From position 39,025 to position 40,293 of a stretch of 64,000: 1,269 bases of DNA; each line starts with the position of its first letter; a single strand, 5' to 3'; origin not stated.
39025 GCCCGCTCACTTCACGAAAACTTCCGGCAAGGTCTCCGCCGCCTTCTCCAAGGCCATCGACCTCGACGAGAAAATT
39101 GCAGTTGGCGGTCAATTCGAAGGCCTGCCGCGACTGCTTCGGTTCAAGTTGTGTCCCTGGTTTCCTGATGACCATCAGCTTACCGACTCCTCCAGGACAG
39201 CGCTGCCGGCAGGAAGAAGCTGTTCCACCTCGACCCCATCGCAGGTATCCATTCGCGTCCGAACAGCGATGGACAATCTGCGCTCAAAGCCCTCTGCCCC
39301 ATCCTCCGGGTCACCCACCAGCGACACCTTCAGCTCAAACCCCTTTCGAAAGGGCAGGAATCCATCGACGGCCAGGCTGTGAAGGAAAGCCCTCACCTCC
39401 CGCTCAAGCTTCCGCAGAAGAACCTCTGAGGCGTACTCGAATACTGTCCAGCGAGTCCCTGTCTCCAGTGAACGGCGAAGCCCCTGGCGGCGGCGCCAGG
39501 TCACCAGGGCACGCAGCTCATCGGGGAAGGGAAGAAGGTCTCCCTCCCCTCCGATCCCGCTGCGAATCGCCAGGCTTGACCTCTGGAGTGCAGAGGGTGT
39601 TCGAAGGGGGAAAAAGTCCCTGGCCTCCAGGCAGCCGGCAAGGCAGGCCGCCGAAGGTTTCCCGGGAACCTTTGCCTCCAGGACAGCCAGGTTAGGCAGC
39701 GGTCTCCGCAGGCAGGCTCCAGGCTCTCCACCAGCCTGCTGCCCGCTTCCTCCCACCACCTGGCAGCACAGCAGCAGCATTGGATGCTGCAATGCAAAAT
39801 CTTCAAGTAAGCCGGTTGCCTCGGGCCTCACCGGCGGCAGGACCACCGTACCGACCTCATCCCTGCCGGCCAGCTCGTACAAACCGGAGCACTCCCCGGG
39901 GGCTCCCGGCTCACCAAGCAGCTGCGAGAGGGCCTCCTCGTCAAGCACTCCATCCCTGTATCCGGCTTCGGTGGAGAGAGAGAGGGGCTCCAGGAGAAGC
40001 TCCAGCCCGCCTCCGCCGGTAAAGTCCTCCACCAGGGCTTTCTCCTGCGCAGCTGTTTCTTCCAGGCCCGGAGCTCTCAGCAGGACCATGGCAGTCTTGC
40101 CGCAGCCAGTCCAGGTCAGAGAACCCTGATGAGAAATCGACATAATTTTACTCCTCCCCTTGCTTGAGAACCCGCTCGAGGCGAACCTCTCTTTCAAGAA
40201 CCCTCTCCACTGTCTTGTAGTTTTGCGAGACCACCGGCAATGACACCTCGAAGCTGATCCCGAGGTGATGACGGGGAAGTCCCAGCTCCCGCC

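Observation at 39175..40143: Unusually small (322 aa) sheath candidate assigned mainly by synteny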

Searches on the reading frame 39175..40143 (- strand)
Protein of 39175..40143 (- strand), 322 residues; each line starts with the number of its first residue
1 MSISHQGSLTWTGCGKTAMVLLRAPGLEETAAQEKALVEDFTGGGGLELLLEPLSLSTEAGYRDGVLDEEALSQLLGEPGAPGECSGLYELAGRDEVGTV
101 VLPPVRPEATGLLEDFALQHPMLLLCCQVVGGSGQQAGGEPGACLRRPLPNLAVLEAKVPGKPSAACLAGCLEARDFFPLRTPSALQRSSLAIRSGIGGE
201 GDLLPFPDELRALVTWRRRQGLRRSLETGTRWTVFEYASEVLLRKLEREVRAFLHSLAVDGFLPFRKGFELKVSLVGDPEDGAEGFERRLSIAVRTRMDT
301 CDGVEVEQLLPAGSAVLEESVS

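Call 4: search_protein_families(library=pfam, proteins=[window:39175-40143:-], max_evalue=0.1)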
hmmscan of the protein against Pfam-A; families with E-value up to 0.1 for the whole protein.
window:39175-40143:- (322 aa): 0 families

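Call 5: find_homologous_proteins(query=window:39175-40143:-, max_evalue=0.001)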
Query window:39175-40143:- (322 aa): 30 proteins with E <= 0.001 among 8000 candidates.
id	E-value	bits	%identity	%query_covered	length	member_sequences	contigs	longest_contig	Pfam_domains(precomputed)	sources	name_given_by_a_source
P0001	4.0e-207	705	100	100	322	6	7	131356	-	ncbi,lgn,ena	-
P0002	2.0e-185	634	91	100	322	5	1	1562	-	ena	-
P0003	9.4e-166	569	81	100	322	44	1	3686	-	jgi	-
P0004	1.3e-165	569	81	100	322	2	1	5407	-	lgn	-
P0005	3.3e-165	568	81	100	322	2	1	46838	-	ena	-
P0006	6.1e-158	544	78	100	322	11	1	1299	-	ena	-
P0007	1.9e-151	522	81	94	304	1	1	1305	-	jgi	-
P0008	4.1e-136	472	69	100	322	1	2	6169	-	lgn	-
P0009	1.7e-128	447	67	100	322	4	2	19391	-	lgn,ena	-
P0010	1.4e-89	319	54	100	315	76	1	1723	-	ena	-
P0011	3.1e-87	311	54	100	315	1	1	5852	-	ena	-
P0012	1.1e-76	277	48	96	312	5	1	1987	-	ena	-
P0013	4.4e-76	275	49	94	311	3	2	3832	-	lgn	-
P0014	8.3e-76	274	48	98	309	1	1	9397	-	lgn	-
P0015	9.6e-76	274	48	96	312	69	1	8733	-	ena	-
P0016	1.1e-74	270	47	99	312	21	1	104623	-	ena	-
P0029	6.2e-23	100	34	90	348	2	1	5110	-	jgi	-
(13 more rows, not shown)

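Call 6: search_protein_families(library=phrogs, proteins=[window:39175-40143:-], max_evalue=0.1)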
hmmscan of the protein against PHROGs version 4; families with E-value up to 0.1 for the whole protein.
window:39175-40143:- (322 aa): 0 families

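Call 7: search_solved_structures(query=window:39175-40143:-, max_evalue=10, show_alignments=2)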
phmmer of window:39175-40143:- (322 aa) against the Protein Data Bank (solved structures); distinct sequences matched with E-value up to 10: 2.
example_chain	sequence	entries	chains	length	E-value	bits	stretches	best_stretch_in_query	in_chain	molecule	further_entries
6vg1_A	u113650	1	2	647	0.21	14.4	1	221-296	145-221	protocadherin protein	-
6vfr_A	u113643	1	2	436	1.1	12.1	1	225-291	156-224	Protocadherin-18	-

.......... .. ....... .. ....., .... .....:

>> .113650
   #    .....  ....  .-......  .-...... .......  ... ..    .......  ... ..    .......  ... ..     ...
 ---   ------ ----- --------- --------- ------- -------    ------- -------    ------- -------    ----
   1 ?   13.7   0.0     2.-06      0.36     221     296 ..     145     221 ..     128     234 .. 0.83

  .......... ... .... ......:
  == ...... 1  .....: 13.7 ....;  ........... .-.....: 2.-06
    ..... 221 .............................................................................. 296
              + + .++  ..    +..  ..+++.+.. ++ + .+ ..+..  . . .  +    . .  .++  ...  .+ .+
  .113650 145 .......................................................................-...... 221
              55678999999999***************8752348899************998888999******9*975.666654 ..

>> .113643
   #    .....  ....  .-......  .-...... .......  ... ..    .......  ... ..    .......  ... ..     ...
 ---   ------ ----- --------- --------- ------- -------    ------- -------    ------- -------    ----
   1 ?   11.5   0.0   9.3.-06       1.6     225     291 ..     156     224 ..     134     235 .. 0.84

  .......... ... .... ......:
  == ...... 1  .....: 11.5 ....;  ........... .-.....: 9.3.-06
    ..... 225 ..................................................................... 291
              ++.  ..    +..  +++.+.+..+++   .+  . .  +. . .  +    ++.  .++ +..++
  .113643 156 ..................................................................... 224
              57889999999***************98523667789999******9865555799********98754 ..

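Call 10: search_solved_structures(query=A1, max_evalue=10, show_alignments=4)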
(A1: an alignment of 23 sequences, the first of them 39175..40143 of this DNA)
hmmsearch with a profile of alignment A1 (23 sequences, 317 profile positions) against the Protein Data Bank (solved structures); distinct sequences matched with E-value up to 10: 11.
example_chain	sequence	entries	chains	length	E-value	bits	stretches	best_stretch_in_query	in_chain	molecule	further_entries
9ezm_A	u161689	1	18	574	1.5e-07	33.9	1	204-287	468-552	Phage tail sheath protein FI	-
8bky_A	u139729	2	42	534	2.1e-06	30.2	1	198-256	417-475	Phage tail sheath protein | Phage tail sheath family protein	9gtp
8bl4_V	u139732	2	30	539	2.2e-06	30.1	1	198-256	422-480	Phage tail sheath family protein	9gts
6rao_C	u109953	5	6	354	0.31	13.2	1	201-260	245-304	Afp2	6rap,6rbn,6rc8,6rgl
9qgl_3A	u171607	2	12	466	0.4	12.8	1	201-287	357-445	Phage tail sheath family protein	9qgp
9qgl_2A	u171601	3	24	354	0.55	12.3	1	208-260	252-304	Phage tail sheath family protein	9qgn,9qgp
4hzp_A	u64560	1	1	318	0.73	12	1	231-268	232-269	Bifunctional methylmalonyl-CoA:ACP Acyltransferase/Decarboxylase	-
4hzo_A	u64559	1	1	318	0.73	12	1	231-268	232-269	Bifunctional methylmalonyl-CoA:ACP acyltransferase/decarboxylase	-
6x7l_A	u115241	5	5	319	0.73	11.9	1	231-268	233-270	Bifunctional methylmalonyl-CoA:ACP acyltransferase/decarboxylase | Conserved hypthetical protein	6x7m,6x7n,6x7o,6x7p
4hzn_A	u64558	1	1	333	0.78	11.9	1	231-268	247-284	Bifunctional Methylmalonyl-CoA:ACP Acyltransferase/Decarboxylase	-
6rao_D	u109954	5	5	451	1.3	11.2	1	217-287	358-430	Afp3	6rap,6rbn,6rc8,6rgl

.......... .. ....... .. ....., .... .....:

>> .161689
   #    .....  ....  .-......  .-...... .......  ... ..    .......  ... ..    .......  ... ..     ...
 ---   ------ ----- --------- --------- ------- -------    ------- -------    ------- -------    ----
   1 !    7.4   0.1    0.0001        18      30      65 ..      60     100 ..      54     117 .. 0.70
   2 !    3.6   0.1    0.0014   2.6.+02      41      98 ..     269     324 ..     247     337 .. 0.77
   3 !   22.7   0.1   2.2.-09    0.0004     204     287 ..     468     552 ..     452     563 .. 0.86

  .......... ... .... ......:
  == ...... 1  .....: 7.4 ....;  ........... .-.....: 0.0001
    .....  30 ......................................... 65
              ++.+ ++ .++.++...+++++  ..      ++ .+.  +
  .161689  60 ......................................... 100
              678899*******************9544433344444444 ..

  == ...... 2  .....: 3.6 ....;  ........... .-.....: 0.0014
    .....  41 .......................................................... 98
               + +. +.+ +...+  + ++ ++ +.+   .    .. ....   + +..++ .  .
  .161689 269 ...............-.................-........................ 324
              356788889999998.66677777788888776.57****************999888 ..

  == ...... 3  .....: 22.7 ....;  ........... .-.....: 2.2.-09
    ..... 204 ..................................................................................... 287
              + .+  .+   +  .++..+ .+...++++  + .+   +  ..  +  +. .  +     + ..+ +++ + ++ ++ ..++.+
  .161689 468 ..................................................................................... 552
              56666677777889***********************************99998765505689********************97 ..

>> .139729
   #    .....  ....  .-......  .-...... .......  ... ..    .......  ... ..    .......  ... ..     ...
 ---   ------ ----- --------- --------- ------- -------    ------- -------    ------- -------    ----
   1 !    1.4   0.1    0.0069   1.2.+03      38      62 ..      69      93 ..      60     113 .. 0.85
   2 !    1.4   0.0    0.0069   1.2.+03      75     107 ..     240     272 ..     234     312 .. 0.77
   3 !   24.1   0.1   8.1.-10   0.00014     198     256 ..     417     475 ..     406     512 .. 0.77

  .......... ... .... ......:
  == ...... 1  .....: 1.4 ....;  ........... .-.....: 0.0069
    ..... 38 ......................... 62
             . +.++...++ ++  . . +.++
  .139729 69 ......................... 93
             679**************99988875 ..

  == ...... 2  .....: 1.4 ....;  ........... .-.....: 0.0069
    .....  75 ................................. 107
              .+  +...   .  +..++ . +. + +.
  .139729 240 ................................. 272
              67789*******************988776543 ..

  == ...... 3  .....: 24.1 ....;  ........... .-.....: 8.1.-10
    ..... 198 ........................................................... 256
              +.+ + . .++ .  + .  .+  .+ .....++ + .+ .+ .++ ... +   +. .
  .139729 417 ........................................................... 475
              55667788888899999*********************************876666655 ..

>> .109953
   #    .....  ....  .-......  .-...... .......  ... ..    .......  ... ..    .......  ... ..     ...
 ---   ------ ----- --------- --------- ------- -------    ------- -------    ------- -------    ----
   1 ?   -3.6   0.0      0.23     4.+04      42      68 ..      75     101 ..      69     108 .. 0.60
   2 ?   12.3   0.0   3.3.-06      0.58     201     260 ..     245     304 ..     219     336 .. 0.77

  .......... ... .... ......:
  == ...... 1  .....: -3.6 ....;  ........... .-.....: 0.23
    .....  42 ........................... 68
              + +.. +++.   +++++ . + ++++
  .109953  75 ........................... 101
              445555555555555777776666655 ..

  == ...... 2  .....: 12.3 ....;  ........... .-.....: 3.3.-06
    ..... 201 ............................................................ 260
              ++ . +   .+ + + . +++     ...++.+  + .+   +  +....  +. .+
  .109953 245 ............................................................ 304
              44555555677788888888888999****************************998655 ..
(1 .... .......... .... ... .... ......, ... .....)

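Call 12: search_protein_families(library=ncbifam, proteins=[window:39175-40143:-], max_evalue=0.1)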
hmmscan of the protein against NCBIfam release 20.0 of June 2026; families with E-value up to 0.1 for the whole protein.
window:39175-40143:- (322 aa): 0 families

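Call 14: find_encoding_contigs(protein=P0016, flank=10000, max_places=2)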
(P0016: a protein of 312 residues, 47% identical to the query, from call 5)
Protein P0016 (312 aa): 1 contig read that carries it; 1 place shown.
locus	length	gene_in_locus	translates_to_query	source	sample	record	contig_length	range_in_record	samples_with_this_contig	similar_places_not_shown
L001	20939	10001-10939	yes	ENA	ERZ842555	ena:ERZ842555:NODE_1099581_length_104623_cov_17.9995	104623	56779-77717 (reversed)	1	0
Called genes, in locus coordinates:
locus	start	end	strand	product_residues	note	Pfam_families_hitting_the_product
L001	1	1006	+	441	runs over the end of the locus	PF00696:AA_kinase, PF01842:ACT (faint), PF22468:ACT_9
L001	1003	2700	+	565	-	PF00795:CN_hydrolase, PF02540:NAD_synthase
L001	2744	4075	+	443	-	PF13360:PQQ_2 (weak)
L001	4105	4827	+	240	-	PF03167:UDG (weak)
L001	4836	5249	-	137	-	PF02391:MoaE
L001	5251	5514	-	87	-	PF02597:ThiS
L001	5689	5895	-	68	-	-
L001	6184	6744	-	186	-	-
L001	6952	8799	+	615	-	PF16697:Yop-YscD_cpl, PF00498:FHA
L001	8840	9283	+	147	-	-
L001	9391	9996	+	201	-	PF14065:Pvc16_N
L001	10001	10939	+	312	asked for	-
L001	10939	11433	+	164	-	PF06841:Phage_T4_gp19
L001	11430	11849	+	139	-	PF06841:Phage_T4_gp19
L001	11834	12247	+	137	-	PF19266:CIS_tube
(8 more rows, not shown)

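Call 15: find_encoding_contigs(protein=P0029, flank=10000, max_places=2)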
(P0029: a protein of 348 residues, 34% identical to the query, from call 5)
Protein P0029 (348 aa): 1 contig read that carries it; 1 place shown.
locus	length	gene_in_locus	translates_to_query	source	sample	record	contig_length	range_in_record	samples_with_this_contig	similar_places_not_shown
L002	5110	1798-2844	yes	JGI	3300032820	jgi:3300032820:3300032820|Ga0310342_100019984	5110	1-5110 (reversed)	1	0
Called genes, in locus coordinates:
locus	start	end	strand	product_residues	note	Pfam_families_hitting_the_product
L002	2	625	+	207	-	?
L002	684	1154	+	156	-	-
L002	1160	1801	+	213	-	PF14065:Pvc16_N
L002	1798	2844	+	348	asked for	-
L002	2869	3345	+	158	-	PF06841:Phage_T4_gp19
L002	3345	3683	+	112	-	-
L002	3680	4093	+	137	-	PF06841:Phage_T4_gp19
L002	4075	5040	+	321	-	-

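Call 16: predict_structure(alignment_id=A1)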
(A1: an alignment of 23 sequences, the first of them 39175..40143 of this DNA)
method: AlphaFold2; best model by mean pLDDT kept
length: 322 residues; sequences in the alignment: 23
mean_pLDDT: 74.9   pTM: 0.78
mean pLDDT of the five models: 74.9, 74.8, 73.9, 73.5, 69.6
residues with pLDDT >= 90: 56; 70-90: 163; 50-70: 57; < 50: 46
segments of 3 or more residues with pLDDT < 50: 1-6, 132-141, 183-187, 189-202, 314-322
pLDDT, mean of each block of 10 residues (from residue 1): 51 89 70 86 87 78 79 90 87 90 90 94 91 46 76 76 82 79 47 39 70 85 87 77 88 85 70 73 61 72 65 42 35
secondary structure, 60 per line:
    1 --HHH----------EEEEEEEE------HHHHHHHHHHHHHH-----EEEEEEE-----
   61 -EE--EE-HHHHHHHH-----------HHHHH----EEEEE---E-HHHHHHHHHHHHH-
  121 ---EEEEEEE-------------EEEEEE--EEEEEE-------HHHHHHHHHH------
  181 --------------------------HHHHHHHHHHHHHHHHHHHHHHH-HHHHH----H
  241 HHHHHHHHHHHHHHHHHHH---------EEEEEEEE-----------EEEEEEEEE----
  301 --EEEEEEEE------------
elements in order: E16-23 H30-43 E49-55 H69-76 H88-92 E97-101 H107-119 E124-130 E144-149 E152-157 H165-174 H207-229 H231-235 H240-259 E269-276 E288-296 E303-310

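Call 18: search_protein_representatives(alignment_id=A1)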
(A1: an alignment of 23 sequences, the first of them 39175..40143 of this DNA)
Query: 23 sequences, 317 profile positions. Proteins with E-value up to 0.001 (for the whole library): 412; up to 1e-10: 80; up to 1e-30: 36. The best 150 are listed.
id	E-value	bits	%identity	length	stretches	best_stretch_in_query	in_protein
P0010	1.8e-134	464.1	-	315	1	1-316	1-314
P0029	1.2e-92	326.7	-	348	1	5-304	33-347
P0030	6.1e-88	311.2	-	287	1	21-315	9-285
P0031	4.0e-62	226.4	-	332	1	9-292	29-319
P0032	1.7e-58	214.4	-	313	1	2-300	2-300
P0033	2.2e-55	204.2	-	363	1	6-293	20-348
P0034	4.3e-53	196.7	-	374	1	8-287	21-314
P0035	7.3e-53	196.0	-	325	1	6-307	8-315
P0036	5.0e-50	186.7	-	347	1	7-289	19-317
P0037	1.7e-48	181.7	-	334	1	6-294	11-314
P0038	4.9e-48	180.1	-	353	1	8-300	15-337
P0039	2.3e-46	174.6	-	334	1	6-293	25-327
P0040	1.5e-43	165.4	-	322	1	7-294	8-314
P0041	2.9e-42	161.2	-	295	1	69-301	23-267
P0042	5.2e-39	150.5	-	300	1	37-295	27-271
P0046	2.9e-36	141.4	-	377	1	9-294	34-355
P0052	2.0e-33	132.1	-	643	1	8-293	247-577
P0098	8.5e-14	67.6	-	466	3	191-285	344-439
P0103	3.3e-12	62.4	-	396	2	204-287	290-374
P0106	3.0e-11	59.2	-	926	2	197-284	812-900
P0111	5.2e-10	55.2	-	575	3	197-287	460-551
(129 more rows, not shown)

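Call 19: search_protein_families(library=pfam, proteins=[P0031, P0033, P0034, P0038, P0046, P0052, P0098, P0106, P0111, P0103], max_evalue=0.01)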
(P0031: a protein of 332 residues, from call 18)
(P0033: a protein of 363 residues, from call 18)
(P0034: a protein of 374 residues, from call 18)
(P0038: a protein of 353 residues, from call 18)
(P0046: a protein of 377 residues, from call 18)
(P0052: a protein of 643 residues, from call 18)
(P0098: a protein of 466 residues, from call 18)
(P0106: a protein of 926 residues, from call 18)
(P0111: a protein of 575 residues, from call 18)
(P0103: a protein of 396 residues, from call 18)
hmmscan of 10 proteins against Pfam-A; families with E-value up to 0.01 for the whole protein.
P0031 (332 aa): 0 families

P0033 (363 aa): 0 families

P0034 (374 aa): 0 families

P0038 (353 aa): 0 families

P0046 (377 aa): 0 families

P0052 (643 aa): 1 family
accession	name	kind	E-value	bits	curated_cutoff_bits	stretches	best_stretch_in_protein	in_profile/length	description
PF14065.11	Pvc16_N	-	7.4e-06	26.2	27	1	53-137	44-121/180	Pvc16 N-terminal domain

P0098 (466 aa): 2 families
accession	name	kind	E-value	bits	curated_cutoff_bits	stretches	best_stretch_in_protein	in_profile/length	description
PF17482.7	Phage_sheath_1C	-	1.1e-19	70.9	26.9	1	353-458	3-103/104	Phage tail sheath C-terminal domain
PF04984.19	Phage_sheath_1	-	2.6e-14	53.8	31.4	1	194-348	19-168/168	Phage tail sheath protein subtilisin-like domain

P0106 (926 aa): 2 families
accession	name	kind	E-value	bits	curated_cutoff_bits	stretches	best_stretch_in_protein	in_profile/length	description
PF04984.19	Phage_sheath_1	-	5.6e-24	85.3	31.4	1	665-812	18-168/168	Phage tail sheath protein subtilisin-like domain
PF17482.7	Phage_sheath_1C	-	7.1e-13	49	26.9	1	814-919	2-102/104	Phage tail sheath C-terminal domain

P0111 (575 aa): 2 families
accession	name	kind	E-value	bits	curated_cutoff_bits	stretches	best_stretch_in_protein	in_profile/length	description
PF17482.7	Phage_sheath_1C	-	2e-17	63.5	26.9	1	461-567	1-102/104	Phage tail sheath C-terminal domain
PF04984.19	Phage_sheath_1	-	1.4e-16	61.2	31.4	1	308-460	17-168/168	Phage tail sheath protein subtilisin-like domain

P0103 (396 aa): 2 families
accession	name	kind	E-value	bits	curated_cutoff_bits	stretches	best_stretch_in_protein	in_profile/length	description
PF17482.7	Phage_sheath_1C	-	5.4e-20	71.8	26.9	1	285-389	2-101/104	Phage tail sheath C-terminal domain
PF04984.19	Phage_sheath_1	-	4.9e-19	69.2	31.4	1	136-283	18-168/168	Phage tail sheath protein subtilisin-like domain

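Call 20: fold_search(model_id=the predicted structure, library=pdb)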
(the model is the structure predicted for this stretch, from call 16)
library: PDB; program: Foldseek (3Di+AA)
matches with E <= 10: 698; with E <= 0.001: 2
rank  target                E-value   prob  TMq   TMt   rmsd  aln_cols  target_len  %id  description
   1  3j9r_0                2.3e-05  1.00  0.50  0.43  13.9       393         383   11  Atomic structures of a bactericidal contractile nanotube in its pre- and post-contraction states (released 2015-04-01)
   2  9ezm_A                4.6e-04  1.00  0.39  0.27  14.1       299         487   15  CryoEM structure of the contracted sheath in H. borinquense (released 2024-11-27)
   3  7xn5_A                1.3e-02  0.84  0.25  0.34   7.6       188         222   12  Cryo-EM structure of CopC-CaM-caspase-3 with ADPR (released 2022-12-14)
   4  3fhx_B                2.5e-02  0.21  0.18  0.19  21.1       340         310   11  Crystal structure of D235A mutant of human pyridoxal kinase (released 2008-12-23)
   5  4ycs_A                3.3e-02  0.94  0.26  0.54   6.2       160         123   11  Crystal structure of putative lipoprotein from Peptoclostridium difficile 630 (fragment) (released 2015-03-18)
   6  3euc_A                3.5e-02  0.28  0.21  0.19  21.7       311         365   11  Crystal structure of histidinol-phosphate aminotransferase (YP_297314.1) from RALSTONIA EUTROPHA JMP134 at 2.05 A reso (released 2008-11-11)
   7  5brn_D                3.7e-02  0.54  0.18  0.26   8.3       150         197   12  Human HGPRT in complex with (S)-HPEPHx, an acyclic nucleoside phosphonate (released 2015-10-14)
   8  4rad_A                4.0e-02  0.57  0.17  0.24   7.3       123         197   13  Aza-acyclic nucleoside phosphonates containing a second phosphonate group as inhibitors of the human, Plasmodium falci (released 2015-01-07)
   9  2yxu_B                4.2e-02  0.21  0.20  0.21  21.2       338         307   11  Human Pyridoxal Kinase (released 2008-03-11)
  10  7ccx_A                5.0e-02  0.06  0.11  0.11  21.3       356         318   11  Crystal structure of the holo form of human hydroxymethylbilane synthase (released 2021-03-17)
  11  4z4h_A                8.1e-02  0.25  0.22  0.11  13.9       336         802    8  Human Argonaute2 A481T Mutant Bound to t1-A Target RNA (released 2015-09-23)
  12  5iv5_BD               8.6e-02  0.84  0.16  0.33   5.5        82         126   12  Cryo-electron microscopy structure of the hexagonal pre-attachment T4 baseplate-tail tube complex (released 2016-05-18)
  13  5hia_B                9.1e-02  0.54  0.21  0.29   7.2       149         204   12  Human hypoxanthine-guanine phosphoribosyltransferase in complex with [3R,4R]-4-guanin-9-yl-3-((S)-2-hydroxy-2-phosphon (released 2017-01-18)
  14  6bnj_D                9.7e-02  0.51  0.19  0.27   6.2       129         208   11  Human hypoxanthine guanine phosphoribosyltransferase in complex with [3R,4R]-4-guanin-9-yl-3-((R)-2-hydroxy-2-phosphon (released 2017-12-06)
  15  3bmx_A                9.7e-02  0.38  0.23  0.13  10.0       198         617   11  Beta-N-hexosaminidase (YbbD) from Bacillus subtilis (released 2008-12-16)
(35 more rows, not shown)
